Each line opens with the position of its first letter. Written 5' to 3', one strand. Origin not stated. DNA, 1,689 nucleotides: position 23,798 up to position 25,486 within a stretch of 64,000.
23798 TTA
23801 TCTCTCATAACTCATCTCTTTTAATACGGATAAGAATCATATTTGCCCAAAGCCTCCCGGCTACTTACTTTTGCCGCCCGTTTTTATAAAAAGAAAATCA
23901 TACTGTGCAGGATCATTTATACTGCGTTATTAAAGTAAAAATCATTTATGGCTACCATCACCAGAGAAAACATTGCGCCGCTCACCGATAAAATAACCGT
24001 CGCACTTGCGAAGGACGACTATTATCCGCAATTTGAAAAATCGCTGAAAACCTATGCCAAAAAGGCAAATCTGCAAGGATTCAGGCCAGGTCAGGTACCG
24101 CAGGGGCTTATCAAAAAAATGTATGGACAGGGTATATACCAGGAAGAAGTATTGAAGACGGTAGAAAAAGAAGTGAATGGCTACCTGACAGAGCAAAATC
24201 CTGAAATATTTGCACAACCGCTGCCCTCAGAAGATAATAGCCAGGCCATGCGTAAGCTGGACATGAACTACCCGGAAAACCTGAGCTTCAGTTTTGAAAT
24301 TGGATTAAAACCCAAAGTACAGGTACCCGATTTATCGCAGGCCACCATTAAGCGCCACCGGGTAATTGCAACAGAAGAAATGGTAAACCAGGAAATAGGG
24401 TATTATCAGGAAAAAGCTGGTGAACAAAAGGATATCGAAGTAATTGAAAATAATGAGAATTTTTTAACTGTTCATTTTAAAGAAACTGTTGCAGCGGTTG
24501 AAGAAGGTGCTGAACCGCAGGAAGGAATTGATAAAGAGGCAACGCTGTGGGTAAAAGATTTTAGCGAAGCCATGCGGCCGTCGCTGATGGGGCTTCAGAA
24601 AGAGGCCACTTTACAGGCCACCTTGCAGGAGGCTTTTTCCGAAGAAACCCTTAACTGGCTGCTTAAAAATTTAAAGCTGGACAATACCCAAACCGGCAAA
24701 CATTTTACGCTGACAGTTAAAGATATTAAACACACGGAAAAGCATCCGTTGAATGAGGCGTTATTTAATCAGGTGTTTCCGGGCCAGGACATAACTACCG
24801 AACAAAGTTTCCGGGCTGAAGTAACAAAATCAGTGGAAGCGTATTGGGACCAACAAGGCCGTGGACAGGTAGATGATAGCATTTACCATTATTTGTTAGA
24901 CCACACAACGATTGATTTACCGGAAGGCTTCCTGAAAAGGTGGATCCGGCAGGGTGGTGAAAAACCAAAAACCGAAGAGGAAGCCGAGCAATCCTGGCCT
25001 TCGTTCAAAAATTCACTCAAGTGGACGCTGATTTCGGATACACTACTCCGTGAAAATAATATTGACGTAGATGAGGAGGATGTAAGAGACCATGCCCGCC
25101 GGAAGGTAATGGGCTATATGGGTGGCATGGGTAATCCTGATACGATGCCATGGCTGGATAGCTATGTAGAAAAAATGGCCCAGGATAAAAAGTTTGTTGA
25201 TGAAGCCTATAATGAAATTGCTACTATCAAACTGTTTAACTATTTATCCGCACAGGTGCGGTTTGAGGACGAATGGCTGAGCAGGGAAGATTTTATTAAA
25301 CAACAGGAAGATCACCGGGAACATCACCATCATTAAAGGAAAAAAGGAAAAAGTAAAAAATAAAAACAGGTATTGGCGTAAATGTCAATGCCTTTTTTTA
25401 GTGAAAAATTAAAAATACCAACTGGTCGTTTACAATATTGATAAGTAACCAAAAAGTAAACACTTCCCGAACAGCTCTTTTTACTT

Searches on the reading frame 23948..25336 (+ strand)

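Call 75: search_protein_families(library=pfam, proteins=[window:23948-25336:+], max_evalue=0.00001)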
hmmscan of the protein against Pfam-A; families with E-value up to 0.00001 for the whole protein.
window:23948-25336:+ (462 aa): 2 families
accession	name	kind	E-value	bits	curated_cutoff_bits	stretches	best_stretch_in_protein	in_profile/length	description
PF05697.18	Trigger_N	-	4.8e-30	105.2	22.2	1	4-150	3-141/144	Bacterial trigger factor protein (TF)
PF05698.19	Trigger_C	-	6.1e-08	33.3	22.7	0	341-390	78-127/162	Bacterial trigger factor protein (TF) C-terminus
